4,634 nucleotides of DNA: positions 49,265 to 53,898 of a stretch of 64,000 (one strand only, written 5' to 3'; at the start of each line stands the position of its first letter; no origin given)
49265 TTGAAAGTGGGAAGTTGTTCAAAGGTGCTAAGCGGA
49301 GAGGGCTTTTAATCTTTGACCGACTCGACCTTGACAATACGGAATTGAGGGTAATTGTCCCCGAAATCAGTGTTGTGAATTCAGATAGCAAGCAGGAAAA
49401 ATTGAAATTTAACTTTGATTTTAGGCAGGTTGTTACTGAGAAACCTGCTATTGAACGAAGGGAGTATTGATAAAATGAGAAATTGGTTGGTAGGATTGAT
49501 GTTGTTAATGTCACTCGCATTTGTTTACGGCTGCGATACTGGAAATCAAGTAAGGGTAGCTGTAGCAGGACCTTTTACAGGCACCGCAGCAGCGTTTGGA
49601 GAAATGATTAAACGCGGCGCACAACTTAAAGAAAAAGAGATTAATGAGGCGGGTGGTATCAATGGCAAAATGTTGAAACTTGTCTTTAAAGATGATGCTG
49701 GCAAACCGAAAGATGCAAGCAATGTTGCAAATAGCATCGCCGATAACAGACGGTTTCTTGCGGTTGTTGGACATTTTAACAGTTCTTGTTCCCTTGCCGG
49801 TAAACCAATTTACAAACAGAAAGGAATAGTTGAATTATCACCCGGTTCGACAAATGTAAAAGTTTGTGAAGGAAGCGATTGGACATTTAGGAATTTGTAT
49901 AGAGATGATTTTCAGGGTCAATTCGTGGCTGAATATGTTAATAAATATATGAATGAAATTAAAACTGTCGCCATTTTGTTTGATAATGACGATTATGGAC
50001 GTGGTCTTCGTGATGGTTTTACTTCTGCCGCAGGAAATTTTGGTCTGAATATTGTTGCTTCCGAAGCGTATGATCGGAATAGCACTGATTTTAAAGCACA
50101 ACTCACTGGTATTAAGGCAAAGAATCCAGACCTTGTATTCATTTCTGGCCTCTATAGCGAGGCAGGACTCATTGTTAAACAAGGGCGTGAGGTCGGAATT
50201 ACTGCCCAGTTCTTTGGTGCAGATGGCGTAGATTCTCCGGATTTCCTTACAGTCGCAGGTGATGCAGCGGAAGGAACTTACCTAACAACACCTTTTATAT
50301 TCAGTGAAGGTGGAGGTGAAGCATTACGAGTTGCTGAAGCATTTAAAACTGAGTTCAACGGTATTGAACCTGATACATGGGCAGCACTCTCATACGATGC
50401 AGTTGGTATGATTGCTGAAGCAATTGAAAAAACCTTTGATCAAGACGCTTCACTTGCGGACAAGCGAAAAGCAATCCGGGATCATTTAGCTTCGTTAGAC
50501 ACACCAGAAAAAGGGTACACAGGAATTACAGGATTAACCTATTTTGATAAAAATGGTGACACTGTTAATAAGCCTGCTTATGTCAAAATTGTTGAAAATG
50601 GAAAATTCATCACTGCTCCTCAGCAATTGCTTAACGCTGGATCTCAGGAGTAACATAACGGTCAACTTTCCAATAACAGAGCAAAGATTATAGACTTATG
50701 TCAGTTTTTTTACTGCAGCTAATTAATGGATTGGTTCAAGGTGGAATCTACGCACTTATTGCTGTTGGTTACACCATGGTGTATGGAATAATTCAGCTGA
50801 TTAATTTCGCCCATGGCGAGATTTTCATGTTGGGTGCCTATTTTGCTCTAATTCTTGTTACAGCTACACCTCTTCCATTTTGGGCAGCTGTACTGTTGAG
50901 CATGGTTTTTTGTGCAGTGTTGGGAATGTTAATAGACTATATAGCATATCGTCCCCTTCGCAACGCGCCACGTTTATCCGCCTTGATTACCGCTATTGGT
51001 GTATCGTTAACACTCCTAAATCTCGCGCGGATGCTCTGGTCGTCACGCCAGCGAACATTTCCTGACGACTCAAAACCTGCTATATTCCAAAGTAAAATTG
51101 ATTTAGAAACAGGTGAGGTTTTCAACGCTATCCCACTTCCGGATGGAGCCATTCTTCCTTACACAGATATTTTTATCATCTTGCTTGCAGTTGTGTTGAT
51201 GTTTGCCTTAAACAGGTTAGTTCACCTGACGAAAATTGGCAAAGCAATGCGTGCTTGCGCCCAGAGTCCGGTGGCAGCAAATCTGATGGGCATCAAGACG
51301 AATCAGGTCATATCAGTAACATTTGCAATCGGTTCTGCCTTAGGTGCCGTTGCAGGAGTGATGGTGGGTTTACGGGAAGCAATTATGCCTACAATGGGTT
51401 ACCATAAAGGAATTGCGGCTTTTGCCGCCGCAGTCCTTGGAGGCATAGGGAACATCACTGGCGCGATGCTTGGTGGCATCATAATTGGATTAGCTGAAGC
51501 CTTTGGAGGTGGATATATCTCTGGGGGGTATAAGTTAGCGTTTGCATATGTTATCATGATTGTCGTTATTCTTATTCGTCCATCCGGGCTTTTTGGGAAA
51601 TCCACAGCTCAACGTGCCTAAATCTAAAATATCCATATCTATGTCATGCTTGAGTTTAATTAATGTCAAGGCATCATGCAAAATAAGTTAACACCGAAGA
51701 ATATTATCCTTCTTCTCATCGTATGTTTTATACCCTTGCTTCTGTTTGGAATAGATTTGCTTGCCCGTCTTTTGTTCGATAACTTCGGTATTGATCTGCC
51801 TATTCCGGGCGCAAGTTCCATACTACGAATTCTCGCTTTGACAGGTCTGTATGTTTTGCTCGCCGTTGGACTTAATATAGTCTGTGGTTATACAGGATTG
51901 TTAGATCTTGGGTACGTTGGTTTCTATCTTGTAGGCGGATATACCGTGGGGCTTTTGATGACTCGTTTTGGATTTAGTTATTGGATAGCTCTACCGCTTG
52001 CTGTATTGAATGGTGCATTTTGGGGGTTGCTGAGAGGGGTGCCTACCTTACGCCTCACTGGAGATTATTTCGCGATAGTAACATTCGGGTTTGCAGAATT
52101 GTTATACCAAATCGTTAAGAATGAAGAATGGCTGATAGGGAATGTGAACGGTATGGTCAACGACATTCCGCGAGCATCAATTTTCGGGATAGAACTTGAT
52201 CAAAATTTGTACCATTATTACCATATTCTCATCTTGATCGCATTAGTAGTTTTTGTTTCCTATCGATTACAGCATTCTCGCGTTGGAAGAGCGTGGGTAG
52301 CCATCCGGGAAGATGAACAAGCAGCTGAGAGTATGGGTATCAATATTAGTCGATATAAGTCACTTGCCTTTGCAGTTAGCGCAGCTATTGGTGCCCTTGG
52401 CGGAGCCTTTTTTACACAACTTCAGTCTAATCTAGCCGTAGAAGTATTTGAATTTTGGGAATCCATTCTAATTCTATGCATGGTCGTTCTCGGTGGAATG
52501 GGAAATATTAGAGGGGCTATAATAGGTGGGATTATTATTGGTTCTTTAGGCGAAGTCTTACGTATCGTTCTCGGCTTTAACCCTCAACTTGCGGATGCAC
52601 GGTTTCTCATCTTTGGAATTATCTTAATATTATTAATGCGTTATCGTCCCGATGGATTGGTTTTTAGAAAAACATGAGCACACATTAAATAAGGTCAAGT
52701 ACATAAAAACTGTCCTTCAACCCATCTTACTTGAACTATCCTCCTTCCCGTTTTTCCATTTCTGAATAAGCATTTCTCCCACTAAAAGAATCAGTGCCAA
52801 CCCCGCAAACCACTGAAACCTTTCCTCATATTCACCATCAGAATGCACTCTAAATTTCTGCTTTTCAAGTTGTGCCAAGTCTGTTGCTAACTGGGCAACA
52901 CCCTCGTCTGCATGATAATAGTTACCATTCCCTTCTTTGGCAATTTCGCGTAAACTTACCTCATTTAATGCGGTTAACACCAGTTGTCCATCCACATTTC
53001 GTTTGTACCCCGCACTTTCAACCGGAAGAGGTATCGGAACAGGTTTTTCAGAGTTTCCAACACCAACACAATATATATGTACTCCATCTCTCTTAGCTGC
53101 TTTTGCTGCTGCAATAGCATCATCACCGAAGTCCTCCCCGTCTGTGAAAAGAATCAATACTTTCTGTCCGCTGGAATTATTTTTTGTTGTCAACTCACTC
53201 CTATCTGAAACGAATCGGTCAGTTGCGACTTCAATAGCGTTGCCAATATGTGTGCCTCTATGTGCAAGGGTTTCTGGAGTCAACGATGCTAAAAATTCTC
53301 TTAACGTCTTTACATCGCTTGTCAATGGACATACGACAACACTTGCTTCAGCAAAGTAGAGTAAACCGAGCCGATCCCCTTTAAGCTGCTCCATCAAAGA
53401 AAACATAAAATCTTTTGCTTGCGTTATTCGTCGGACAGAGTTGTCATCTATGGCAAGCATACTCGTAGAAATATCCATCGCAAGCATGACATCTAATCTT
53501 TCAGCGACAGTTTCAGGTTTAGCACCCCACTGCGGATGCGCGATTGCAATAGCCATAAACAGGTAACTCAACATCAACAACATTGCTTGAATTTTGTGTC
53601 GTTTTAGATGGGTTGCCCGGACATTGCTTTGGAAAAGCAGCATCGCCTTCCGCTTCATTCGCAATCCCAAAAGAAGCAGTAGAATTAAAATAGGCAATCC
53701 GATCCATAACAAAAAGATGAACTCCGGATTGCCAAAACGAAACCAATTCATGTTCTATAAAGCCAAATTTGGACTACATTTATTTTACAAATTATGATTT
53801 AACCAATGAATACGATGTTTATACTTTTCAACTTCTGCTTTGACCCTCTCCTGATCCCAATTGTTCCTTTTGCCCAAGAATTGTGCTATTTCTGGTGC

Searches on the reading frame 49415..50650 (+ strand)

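Call 33: search_protein_families(library=pfam, proteins=[window:49415-50650:+], max_evalue=0.0001)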
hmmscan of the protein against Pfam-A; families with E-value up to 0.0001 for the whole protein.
window:49415-50650:+ (412 aa): 3 families
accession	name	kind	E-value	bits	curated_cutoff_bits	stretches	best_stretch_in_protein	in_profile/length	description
PF13458.12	Peripla_BP_6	-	1.3e-53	183.3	31.7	1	45-391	1-336/343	Periplasmic binding protein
PF01094.35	ANF_receptor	-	7.8e-20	71.6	25.4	1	73-385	10-342/353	Receptor family ligand binding region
PF13433.12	Peripla_BP_5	-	3.4e-10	40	27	1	47-345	2-299/363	Periplasmic binding protein domain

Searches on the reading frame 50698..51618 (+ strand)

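Call 33: search_protein_families(library=pfam, proteins=[window:50698-51618:+], max_evalue=0.0001)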
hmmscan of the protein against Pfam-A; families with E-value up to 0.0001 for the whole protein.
window:50698-51618:+ (307 aa): 1 family
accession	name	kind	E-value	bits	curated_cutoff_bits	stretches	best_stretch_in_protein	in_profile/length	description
PF02653.21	BPD_transp_2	-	3.5e-48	164.5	26.8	1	8-290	2-268/269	Branched-chain amino acid transport system / permease component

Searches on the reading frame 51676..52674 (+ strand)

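Call 33: search_protein_families(library=pfam, proteins=[window:51676-52674:+], max_evalue=0.0001)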
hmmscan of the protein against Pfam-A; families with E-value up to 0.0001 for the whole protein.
window:51676-52674:+ (333 aa): 1 family
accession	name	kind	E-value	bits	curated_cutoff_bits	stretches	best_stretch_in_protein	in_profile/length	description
PF02653.21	BPD_transp_2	-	1.5e-52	178.9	26.8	1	49-320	2-268/269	Branched-chain amino acid transport system / permease component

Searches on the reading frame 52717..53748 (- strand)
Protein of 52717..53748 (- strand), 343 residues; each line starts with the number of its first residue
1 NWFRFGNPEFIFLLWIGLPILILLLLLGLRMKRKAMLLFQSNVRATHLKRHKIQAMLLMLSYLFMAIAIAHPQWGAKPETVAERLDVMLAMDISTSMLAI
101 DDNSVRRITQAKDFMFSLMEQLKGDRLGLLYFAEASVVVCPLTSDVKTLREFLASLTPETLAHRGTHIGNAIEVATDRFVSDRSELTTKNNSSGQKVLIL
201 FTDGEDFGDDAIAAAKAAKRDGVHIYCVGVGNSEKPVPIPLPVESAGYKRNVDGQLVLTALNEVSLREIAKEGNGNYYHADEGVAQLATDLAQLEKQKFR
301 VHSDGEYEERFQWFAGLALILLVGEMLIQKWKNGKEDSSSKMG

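Call 33: search_protein_families(library=pfam, proteins=[window:52717-53748:-], max_evalue=0.0001)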
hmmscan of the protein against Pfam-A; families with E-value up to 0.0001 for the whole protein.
window:52717-53748:- (343 aa): 2 families
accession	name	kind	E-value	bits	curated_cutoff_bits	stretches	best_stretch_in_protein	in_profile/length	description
PF00092.34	VWA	-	1.6e-19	71.2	23.8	1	86-234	1-143/174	von Willebrand factor type A domain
PF13519.12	VWA_2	-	1.1e-18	68.3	27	1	87-205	1-107/107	von Willebrand factor type A domain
